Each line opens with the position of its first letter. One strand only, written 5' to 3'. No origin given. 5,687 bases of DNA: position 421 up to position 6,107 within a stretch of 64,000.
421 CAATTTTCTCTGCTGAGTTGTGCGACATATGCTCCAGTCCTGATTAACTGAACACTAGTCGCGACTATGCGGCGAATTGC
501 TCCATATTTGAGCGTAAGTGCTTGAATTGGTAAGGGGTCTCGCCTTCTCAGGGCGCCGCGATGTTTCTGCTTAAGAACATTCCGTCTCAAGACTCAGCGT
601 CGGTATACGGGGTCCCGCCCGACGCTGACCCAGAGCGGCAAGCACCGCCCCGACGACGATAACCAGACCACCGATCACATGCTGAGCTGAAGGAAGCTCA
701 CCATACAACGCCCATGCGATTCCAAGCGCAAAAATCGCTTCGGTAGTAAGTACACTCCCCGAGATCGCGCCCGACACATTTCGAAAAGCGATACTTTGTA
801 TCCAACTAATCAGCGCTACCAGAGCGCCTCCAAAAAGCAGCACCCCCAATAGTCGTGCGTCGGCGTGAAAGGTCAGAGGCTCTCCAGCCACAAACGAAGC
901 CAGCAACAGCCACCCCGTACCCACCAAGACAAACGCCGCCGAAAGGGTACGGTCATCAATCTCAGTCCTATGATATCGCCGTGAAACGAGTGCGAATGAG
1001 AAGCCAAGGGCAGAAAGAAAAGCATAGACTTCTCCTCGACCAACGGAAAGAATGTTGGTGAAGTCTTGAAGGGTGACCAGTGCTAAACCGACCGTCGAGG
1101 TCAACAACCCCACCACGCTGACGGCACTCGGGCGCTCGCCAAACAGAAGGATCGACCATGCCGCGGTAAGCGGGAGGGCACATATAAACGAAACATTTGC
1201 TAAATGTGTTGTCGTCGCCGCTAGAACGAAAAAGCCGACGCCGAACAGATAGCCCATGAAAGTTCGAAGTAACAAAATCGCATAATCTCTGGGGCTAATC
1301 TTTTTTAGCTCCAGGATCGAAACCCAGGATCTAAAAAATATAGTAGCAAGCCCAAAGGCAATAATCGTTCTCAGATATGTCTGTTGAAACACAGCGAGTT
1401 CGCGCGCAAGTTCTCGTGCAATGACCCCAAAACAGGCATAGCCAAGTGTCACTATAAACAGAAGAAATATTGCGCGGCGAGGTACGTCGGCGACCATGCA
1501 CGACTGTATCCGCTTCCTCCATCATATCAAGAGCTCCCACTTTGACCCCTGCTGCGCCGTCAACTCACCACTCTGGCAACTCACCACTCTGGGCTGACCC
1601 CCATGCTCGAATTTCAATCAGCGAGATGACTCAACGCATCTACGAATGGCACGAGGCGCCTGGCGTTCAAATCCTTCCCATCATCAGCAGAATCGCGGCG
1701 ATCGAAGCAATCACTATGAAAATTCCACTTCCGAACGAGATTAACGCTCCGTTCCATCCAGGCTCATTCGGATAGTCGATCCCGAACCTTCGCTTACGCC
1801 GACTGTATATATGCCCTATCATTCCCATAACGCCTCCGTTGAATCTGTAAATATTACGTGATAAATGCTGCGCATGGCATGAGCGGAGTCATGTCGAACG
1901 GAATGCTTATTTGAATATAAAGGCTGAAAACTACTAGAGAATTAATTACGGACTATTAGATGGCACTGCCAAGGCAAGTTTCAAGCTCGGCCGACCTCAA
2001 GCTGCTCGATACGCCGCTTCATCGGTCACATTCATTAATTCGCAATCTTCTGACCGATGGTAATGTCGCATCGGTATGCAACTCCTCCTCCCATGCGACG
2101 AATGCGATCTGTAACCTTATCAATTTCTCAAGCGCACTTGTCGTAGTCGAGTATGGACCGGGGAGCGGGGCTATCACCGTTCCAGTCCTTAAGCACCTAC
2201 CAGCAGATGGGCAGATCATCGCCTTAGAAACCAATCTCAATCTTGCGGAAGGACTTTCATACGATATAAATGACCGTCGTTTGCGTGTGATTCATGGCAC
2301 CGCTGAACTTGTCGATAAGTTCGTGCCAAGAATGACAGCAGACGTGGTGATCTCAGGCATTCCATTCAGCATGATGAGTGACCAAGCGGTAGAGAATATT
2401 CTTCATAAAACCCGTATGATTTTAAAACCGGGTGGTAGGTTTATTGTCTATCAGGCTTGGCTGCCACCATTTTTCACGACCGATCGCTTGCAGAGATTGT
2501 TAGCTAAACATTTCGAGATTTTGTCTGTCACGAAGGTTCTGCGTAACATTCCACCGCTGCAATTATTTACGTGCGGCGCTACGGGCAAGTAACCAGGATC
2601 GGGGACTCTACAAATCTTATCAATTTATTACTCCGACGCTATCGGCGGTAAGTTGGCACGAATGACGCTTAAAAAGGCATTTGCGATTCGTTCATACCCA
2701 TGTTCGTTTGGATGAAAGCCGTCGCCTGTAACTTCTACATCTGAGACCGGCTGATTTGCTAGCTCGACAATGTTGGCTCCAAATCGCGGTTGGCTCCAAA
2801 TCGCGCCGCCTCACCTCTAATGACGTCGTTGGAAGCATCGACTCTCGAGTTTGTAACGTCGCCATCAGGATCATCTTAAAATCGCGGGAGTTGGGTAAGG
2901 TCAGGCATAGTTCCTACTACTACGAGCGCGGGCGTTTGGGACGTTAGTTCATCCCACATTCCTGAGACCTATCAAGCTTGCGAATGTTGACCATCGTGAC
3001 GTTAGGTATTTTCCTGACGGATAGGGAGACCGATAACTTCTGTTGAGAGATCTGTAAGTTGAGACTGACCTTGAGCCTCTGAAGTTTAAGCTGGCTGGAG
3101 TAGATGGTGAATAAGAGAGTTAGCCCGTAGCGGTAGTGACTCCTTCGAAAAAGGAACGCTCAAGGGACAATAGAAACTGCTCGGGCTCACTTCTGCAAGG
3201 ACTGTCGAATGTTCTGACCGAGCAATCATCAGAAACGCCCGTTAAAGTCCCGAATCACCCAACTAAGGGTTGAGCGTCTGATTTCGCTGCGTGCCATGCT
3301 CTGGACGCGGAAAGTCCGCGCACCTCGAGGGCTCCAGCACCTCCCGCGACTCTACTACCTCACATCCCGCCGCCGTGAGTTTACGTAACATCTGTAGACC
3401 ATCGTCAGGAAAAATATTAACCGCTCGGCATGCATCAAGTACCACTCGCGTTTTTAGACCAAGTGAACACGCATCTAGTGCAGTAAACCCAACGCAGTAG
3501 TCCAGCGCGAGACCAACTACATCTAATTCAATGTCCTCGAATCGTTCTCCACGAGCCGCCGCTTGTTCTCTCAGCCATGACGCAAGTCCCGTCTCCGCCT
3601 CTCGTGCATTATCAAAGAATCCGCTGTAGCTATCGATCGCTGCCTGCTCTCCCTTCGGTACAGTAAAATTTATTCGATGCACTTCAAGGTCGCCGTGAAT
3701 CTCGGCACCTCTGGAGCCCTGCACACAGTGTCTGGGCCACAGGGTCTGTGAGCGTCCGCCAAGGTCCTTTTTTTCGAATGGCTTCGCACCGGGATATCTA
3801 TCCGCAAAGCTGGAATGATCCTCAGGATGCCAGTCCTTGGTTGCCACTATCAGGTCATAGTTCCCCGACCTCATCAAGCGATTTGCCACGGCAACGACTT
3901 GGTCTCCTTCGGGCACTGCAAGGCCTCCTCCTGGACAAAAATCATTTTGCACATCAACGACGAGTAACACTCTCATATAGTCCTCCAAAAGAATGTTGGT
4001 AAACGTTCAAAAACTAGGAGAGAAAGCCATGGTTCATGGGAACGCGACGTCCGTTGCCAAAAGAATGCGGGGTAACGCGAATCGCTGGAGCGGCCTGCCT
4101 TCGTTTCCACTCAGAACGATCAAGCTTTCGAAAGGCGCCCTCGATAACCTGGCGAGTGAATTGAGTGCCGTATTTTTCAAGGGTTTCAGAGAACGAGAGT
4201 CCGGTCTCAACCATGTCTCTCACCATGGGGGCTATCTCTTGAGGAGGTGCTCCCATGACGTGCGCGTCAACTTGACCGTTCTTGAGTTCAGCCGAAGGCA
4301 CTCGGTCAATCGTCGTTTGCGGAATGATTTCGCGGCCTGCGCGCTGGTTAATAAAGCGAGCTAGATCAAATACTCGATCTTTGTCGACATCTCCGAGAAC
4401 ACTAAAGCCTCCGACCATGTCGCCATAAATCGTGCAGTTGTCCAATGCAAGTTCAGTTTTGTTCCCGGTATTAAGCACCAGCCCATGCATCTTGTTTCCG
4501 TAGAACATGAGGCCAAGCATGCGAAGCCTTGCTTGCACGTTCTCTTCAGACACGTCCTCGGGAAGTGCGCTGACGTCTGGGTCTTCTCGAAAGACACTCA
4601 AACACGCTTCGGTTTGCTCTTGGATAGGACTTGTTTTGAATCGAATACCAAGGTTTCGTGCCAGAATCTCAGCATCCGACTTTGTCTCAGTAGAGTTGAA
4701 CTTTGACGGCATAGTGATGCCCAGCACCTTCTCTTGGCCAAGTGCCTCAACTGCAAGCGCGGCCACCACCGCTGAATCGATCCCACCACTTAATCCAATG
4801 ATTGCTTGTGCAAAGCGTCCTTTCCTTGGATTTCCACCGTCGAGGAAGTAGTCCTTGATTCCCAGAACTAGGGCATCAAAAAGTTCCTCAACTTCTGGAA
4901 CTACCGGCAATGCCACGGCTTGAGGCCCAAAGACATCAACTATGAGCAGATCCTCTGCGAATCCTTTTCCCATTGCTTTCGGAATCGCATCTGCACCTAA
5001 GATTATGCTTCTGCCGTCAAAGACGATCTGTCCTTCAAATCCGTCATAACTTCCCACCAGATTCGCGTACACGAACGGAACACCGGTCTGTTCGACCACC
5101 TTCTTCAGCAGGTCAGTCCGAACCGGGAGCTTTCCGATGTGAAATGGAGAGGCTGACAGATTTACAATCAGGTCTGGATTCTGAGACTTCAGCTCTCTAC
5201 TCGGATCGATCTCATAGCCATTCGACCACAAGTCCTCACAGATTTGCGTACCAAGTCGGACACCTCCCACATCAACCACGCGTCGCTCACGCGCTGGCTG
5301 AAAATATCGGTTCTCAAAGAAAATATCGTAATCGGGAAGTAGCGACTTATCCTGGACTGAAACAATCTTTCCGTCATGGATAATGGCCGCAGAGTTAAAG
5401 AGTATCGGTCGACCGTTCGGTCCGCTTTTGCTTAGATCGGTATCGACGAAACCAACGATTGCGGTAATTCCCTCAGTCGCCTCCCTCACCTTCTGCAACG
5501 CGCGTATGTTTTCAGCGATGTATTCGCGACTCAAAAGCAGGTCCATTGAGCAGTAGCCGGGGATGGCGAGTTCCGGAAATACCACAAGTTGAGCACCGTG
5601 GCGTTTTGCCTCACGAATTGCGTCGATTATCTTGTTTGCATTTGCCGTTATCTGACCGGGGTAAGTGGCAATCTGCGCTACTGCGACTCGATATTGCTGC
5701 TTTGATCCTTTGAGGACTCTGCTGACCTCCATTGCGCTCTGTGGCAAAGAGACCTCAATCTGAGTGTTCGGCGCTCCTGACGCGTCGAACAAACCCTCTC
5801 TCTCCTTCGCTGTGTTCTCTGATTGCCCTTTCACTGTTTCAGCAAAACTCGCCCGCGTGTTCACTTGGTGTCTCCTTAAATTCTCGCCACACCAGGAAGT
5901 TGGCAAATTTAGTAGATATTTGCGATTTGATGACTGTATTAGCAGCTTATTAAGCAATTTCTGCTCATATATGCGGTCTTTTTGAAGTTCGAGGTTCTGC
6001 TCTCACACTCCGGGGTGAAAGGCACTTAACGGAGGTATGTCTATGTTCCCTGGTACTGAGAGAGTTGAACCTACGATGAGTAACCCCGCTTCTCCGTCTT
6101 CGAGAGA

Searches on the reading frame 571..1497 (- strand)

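Call 23: search_protein_families(library=pfam, proteins=[window:571-1497:-], max_evalue=0.0001)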
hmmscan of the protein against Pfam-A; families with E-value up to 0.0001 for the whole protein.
window:571-1497:- (308 aa): 1 family
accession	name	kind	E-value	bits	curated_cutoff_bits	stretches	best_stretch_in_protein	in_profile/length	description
PF00892.27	EamA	-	4.7e-17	63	28.2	2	8-142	2-134/135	EamA-like transporter family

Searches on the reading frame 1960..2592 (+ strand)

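Call 23: search_protein_families(library=pfam, proteins=[window:1960-2592:+], max_evalue=0.0001)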
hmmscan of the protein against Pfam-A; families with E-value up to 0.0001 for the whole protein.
window:1960-2592:+ (210 aa): 2 families
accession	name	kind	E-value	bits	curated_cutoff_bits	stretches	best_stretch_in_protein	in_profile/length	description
PF13649.12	Methyltransf_25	-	2.6e-06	28.5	27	1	62-159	1-97/97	Methyltransferase domain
PF00398.26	RrnaAD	-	4.7e-06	26.3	24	1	47-113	19-83/263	Ribosomal RNA adenine dimethylase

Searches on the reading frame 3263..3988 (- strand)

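Call 23: search_protein_families(library=pfam, proteins=[window:3263-3988:-], max_evalue=0.0001)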
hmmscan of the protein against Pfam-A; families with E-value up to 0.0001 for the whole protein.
window:3263-3988:- (241 aa): 1 family
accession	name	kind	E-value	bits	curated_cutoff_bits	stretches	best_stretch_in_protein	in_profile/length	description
PF00857.26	Isochorismatase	-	1.3e-18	68.2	27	1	7-214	2-173/175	Isochorismatase domain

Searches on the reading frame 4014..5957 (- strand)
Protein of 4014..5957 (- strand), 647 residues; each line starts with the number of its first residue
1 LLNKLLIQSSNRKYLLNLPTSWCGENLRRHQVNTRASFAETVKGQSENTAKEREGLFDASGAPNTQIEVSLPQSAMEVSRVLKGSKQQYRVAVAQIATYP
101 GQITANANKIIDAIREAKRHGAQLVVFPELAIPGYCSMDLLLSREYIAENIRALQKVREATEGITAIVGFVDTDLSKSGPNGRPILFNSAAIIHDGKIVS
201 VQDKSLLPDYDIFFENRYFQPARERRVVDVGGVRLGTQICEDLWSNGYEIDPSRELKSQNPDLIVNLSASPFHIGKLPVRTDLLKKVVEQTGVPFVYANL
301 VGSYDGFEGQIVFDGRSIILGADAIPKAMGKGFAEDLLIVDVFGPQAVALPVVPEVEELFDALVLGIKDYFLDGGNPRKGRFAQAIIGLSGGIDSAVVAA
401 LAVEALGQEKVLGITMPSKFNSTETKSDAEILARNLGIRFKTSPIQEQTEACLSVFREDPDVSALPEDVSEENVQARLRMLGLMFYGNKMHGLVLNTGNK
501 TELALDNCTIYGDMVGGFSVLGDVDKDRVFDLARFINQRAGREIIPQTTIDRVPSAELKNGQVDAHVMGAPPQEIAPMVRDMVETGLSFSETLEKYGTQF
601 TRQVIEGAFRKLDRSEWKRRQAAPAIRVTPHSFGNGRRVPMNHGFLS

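Call 23: search_protein_families(library=pfam, proteins=[window:4014-5957:-], max_evalue=0.0001)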
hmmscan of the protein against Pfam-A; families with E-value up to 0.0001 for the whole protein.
window:4014-5957:- (647 aa): 2 families
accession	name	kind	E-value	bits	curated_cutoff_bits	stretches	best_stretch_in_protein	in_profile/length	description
PF02540.23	NAD_synthase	-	7.2e-56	189.5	21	1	379-622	15-242/242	NAD synthase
PF00795.27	CN_hydrolase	-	3.1e-24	86.1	23.2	1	90-342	1-246/256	Carbon-nitrogen hydrolase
